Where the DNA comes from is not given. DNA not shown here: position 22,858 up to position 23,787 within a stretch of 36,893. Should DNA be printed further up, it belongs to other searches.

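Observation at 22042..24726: tRNA-Ser-flanked island with a truncated N6A-methylase, a T5orf172-like protein, a Zn-ribbon protein and a DpnII-like nuclease (candidate uncharacterised defence module)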

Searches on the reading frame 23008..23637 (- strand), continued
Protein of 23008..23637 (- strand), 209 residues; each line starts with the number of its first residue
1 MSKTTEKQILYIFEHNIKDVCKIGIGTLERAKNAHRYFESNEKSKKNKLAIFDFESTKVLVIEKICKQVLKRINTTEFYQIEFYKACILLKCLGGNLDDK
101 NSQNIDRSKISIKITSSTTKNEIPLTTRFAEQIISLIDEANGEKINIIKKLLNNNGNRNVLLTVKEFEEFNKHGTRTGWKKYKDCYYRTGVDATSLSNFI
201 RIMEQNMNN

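Call 36: search_protein_families(library=pfam, proteins=[L008:5699-6553:+, L020:1920-2261:+, L020:2218-2895:+, L020:3527-4000:+, L021:5646-6179:+, L024:890-1471:+, L017:326-721:+, L017:1757-3418:+, L008:4209-4991:+], max_evalue=0.01)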
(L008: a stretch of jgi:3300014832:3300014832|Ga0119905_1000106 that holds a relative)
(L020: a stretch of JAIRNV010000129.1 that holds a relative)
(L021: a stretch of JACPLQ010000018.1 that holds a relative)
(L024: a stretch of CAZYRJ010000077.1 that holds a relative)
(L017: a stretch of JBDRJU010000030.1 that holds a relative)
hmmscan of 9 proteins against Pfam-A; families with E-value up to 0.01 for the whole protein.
L008:5699-6553:+ (284 aa): 3 families
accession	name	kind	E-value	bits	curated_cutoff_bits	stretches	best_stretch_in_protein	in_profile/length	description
PF01555.25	N6_N4_Mtase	-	1.7e-35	123.4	26.7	1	4-242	40-220/221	DNA methylase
PF13847.12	Methyltransf_31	-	0.00033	20.8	27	1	204-246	4-49/145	Methyltransferase domain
PF13649.12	Methyltransf_25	-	0.0081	17.3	27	0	207-246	1-42/97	Methyltransferase domain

L020:1920-2261:+ (113 aa): 1 family
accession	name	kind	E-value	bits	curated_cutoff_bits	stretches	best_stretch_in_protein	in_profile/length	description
PF00565.23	SNase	-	3.1e-09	37.7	21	1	46-110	25-89/107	Staphylococcal nuclease homologue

L020:2218-2895:+ (225 aa): 1 family
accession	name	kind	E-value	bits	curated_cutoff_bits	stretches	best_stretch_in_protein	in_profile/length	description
PF06300.18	Tsp45I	-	1e-70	238.7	25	3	83-225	117-260/260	Tsp45I type II restriction enzyme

L020:3527-4000:+ (157 aa): 5 families
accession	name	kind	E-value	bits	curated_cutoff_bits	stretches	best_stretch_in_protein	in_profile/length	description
PF01555.25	N6_N4_Mtase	-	3.5e-21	76.6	26.7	1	51-130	133-220/221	DNA methylase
PF13847.12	Methyltransf_31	-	3.8e-06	27.1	27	1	90-139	2-54/145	Methyltransferase domain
PF13649.12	Methyltransf_25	-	6.5e-05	24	27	1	95-145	1-55/97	Methyltransferase domain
PF06325.19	PrmA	-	0.00054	20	22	1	88-136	158-207/296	Ribosomal protein L11 methyltransferase (PrmA)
PF03602.21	Cons_hypoth95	-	0.0083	16.2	24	0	90-142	40-97/182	Conserved hypothetical protein 95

L021:5646-6179:+ (177 aa): 4 families
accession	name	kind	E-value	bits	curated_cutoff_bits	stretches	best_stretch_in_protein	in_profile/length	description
PF01555.25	N6_N4_Mtase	-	2.3e-26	93.5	26.7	1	33-133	129-221/221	DNA methylase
PF13847.12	Methyltransf_31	-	1.4e-05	25.3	27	1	93-164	3-72/145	Methyltransferase domain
PF03602.21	Cons_hypoth95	-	0.0017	18.5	24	1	90-139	38-88/182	Conserved hypothetical protein 95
PF13649.12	Methyltransf_25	-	0.0073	17.4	27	1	97-137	1-43/97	Methyltransferase domain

L024:890-1471:+ (193 aa): 4 families
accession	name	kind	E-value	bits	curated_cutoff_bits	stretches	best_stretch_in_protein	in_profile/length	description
PF01555.25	N6_N4_Mtase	-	4e-25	89.5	26.7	1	75-171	132-220/221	DNA methylase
PF13847.12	Methyltransf_31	-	0.0036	17.4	27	1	132-175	3-49/145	Methyltransferase domain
PF03602.21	Cons_hypoth95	-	0.0045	17.1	24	1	131-178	40-88/182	Conserved hypothetical protein 95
PF13649.12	Methyltransf_25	-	0.0084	17.2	27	0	136-176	1-43/97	Methyltransferase domain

L017:326-721:+ (131 aa): 1 family
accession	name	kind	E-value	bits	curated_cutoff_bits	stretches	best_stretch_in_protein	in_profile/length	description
PF06044.18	DpnI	-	1.9e-11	44.4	26.7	1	3-125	28-152/183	Dam-replacing family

L017:1757-3418:+ (553 aa): 1 family
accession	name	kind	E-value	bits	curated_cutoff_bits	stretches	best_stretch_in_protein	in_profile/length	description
PF11074.14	DUF2779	-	1.6e-37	129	23.3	1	350-474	1-126/126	Domain of unknown function(DUF2779)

L008:4209-4991:+ (260 aa): 1 family
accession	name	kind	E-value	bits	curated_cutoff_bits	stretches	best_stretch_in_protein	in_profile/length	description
PF06300.18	Tsp45I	-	3.2e-108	361.6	25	1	2-259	1-259/260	Tsp45I type II restriction enzyme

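Call 39: predict_structure(alignment_id=A2)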
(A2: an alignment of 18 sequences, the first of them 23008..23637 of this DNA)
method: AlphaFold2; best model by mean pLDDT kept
length: 209 residues; sequences in the alignment: 18
mean_pLDDT: 66.2   pTM: 0.44
mean pLDDT of the five models: 66.2, 61.0, 60.4, 60.4, 58.4
residues with pLDDT >= 90: 48; 70-90: 37; 50-70: 73; < 50: 51
segments of 3 or more residues with pLDDT < 50: 1-5, 14-21, 72-81, 92-94, 101-121
pLDDT, mean of each block of 10 residues (from residue 1): 45 49 58 59 53 55 57 45 54 52 44 32 75 90 91 91 94 89 92 84 83
secondary structure, 60 per line:
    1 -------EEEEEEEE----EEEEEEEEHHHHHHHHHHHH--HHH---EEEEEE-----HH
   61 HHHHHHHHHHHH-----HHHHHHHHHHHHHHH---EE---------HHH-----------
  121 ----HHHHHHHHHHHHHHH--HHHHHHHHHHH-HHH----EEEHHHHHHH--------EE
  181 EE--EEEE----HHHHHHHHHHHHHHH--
elements in order: E8-15 E20-27 H28-39 E48-53 H59-72 H78-92 H125-139 H142-152 E161-163 H164-170 E179-182 E185-188 H193-207
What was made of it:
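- On T5orf172 / GIY-YIG nuclease superfamily (gene ii): The AF2 N-domain has beta-beta-alpha-beta-alpha-alpha order, but pLDDT is 45-59 (call 39).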

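Call 41: search_protein_representatives(alignment_id=A2)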
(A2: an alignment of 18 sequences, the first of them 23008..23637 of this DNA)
Query: 18 sequences, 209 profile positions. Proteins with E-value up to 0.001 (for the whole library): 12; up to 1e-10: 9; up to 1e-30: 4. The best 12 are listed.
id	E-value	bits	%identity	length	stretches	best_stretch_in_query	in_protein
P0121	4.3e-106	369.4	-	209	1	1-209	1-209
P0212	2.5e-55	203.5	-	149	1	70-208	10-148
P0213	7.8e-55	201.9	-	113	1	97-208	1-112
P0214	1.1e-33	132.8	-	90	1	123-209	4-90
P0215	2.7e-23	98.9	-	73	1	1-62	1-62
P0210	6.3e-23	97.7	-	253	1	1-61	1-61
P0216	1.7e-14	70.1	-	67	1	1-56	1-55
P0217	2.6e-13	66.2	-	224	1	5-176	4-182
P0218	2.8e-11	59.6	-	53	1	123-171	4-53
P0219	3.2e-10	56.2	-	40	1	176-209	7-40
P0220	5.5e-06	42.3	-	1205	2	80-103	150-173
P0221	5.0e-05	39.2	-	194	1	1-102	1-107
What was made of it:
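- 23008..23637 (-): Gene ii: 209-aa orphan protein. Residues 1-~100 form a T5orf172/GIY-YIG-like domain. Residues ~122-209 form a compact alpha/beta domain of unassigned fold. A search of 1.84 billion representatives found only one full-length cluster (call 41).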

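Call 42: search_protein_families(library=pfam, proteins=[P0217, P0221, P0220], max_evalue=0.1)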
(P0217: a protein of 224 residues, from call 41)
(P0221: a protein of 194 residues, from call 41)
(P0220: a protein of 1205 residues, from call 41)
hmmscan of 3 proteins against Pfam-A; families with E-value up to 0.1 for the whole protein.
P0217 (224 aa): 0 families

P0221 (194 aa): 3 families
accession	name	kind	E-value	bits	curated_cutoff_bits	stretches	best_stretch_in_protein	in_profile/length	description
PF10544.15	T5orf172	-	2e-05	25.5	20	1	10-77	3-69/101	T5orf172 domain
PF01541.30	GIY-YIG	-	0.013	16.3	22.6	1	10-39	2-33/78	GIY-YIG catalytic domain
PF13455.12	MUG113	-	0.025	15.6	22.3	1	21-41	1-21/73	Meiotically up-regulated gene 113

P0220 (1205 aa): 2 families
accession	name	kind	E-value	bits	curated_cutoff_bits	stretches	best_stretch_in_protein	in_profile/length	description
PF09289.16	FOLN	-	0.0011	19.5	21.1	0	98-105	9-16/22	Follistatin/Osteonectin-like EGF domain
PF17665.6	DUF5527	-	0.019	15.1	28.5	0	86-115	52-81/139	Family of unknown function (DUF5527)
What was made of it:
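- On T5orf172 / GIY-YIG nuclease superfamily (gene ii): P0221 scores 25.5 bits on T5orf172 against a cut-off of 20 (call 42).
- P0221 passes Pfam T5orf172 (25.5 bits against a cut-off of 20, call 42).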

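Call 44: fold_search(model_id=the predicted structure, library=pdb)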
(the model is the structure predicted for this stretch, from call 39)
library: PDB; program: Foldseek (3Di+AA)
matches with E <= 10: 126; with E <= 0.001: 0
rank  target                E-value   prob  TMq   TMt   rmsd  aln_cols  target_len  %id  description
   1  5znx                  7.6e-01  0.13  0.15  0.27  12.0        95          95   13  Crystal structure of CM14-treated HlyU from Vibrio vulnificus (released 2019-04-10)
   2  3hzn_A                1.4e+00  0.08  0.15  0.14  14.6       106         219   10  Structure of the Salmonella typhimurium nfnB dihydropteridine reductase (released 2009-07-07)
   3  4ooi_C                1.4e+00  0.06  0.12  0.19  12.6        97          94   15  Reduced HlyU from Vibrio cholerae N16961 (released 2014-12-31)
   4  8j07_3M               1.6e+00  0.02  0.13  0.06  19.4       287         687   12  96nm repeat of human respiratory doublet microtubule and associated axonemal complexes (released 2023-07-26)
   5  3hzn_C                1.7e+00  0.08  0.14  0.13  14.8        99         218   11  Structure of the Salmonella typhimurium nfnB dihydropteridine reductase (released 2009-07-07)
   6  4ooi_B                1.7e+00  0.06  0.12  0.19  12.2        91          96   15  Reduced HlyU from Vibrio cholerae N16961 (released 2014-12-31)
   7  4k2e_B                1.8e+00  0.06  0.12  0.20  12.2        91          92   15  HlyU from Vibrio cholerae N16961 (released 2014-04-30)
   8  8fft_A                1.9e+00  0.14  0.21  0.14   6.5       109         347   11  Structure of GntC, a PLP-dependent enzyme catalyzing L-enduracididine biosynthesis from (S)-4-hydroxy-L-arginine (released 2023-04-12)
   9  2hpl_A                1.9e+00  0.07  0.14  0.25  13.0       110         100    8  Crystal structure of the mouse p97/PNGase complex (released 2007-05-29)
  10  1ln0_B                2.0e+00  0.18  0.20  0.37   5.3        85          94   13  Structure of the Catalytic Domain of Homing Endonuclease I-TevI (released 2002-10-30)
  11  8uce_A                2.1e+00  0.02  0.14  0.10  14.9       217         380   10  Thermophilic RNA Ligase from Palaeococcus pacificus + AMP (released 2024-02-21)
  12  9cpc_4K               2.1e+00  0.02  0.12  0.11  18.6       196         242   10  Atomic model of porcine brain ventricles cilia doublet microtubule (48-nm periodicity) (released 2024-10-23)
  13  8ffu_A                2.2e+00  0.12  0.21  0.14   5.8       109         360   11  Structure of GntC, a PLP-dependent enzyme catalyzing L-enduracididine biosynthesis from (S)-4-hydroxy-L-arginine, with (released 2023-04-12)
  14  1lnw_F                2.4e+00  0.06  0.13  0.18  12.7        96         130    9  CRYSTAL STRUCTURE OF THE MEXR REPRESSOR OF THE MEXAB-OPRM MULTIDRUG EFFLUX OPERON OF PSEUDOMONAS AERUGINOSA (released 2002-09-11)
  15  8ffu_B                2.8e+00  0.11  0.21  0.13   6.6       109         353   11  Structure of GntC, a PLP-dependent enzyme catalyzing L-enduracididine biosynthesis from (S)-4-hydroxy-L-arginine, with (released 2023-04-12)
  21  1ln0_A                3.2e+00  0.06  0.16  0.30  11.3       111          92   11  Structure of the Catalytic Domain of Homing Endonuclease I-TevI (released 2002-10-30)
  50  1zg2_MODEL_1_A        5.5e+00  0.09  0.23  0.44   6.8        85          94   18  Solution NMR structure of the UPF0213 protein BH0048 from Bacillus halodurans. Northeast Structural Genomics t (released 2005-06-21)
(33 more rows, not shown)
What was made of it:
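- On T5orf172 / GIY-YIG nuclease superfamily (gene ii): Foldseek gives I-TevI 1ln0 at E 2 and 1zg2 at E 5.5 (call 44).
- Its N-domain model is low-confidence, and the best GIY-YIG structural match (I-TevI 1ln0) has E=2 (calls 39, 44).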

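Call 47: find_related_loci(query=A2, collection=metagenome_contigs, flank=4000)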
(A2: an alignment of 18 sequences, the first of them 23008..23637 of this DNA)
Query A2 (209 aa) in metagenome_contigs; peptide patterns used: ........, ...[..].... (x = any residue, [..] = any of these).
117 stretches matched a pattern; 39 encode a relative of the query (tblastn E <= 1e-3); 39 distinct loci.
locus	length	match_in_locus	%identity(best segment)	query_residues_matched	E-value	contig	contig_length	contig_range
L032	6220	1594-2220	95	1-209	3e-131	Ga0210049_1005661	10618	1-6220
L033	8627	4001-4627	95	1-209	3e-131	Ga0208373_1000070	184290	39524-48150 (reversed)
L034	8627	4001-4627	95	1-209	3e-131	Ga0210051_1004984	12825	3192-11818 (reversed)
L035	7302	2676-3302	91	1-209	1e-124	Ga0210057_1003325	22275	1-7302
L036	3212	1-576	97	18-209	1e-125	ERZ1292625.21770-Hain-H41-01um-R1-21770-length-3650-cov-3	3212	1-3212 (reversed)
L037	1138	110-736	89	1-209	5e-126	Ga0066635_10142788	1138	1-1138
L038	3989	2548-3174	90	1-209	6e-112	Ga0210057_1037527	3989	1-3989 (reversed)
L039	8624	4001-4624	80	1-208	5e-110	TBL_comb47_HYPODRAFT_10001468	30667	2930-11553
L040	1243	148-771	80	1-208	2e-118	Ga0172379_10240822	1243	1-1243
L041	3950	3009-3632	79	1-208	2e-109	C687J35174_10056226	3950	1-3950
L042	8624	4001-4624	79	1-208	3e-108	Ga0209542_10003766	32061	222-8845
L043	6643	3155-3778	79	1-208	8e-108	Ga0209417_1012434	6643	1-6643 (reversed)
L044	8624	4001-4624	79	1-208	8e-108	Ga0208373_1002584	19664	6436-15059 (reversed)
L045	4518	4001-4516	95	1-172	1e-104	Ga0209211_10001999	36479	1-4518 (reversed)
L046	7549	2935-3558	79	1-208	1e-97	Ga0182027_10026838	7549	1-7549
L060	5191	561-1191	93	1-209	1e-104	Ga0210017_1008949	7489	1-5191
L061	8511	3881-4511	93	1-209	1e-104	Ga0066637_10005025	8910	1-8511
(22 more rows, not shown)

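Call 48: find_related_loci(query=A2, collection=viral_contigs, flank=5000)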
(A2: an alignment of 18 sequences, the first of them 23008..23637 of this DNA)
Query A2 (209 aa) in viral_contigs; peptide patterns used: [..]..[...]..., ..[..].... (x = any residue, [..] = any of these).
133 stretches matched a pattern, but none encodes a relative of the query by tblastn (E <= 1e-3).
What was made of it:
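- Closest known: Free-standing GIY-YIG / T5orf172 homing endonuclease genes of phages. Different: Here the element is chromosomal, in Patescibacteria and Bacteroidota, with no viral copy (call 48).
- No copy was found on viral contigs (call 48), so the vehicle between cells is unknown.
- Tried and rejected: The viral-contig scan for ii relatives found none (call 48).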
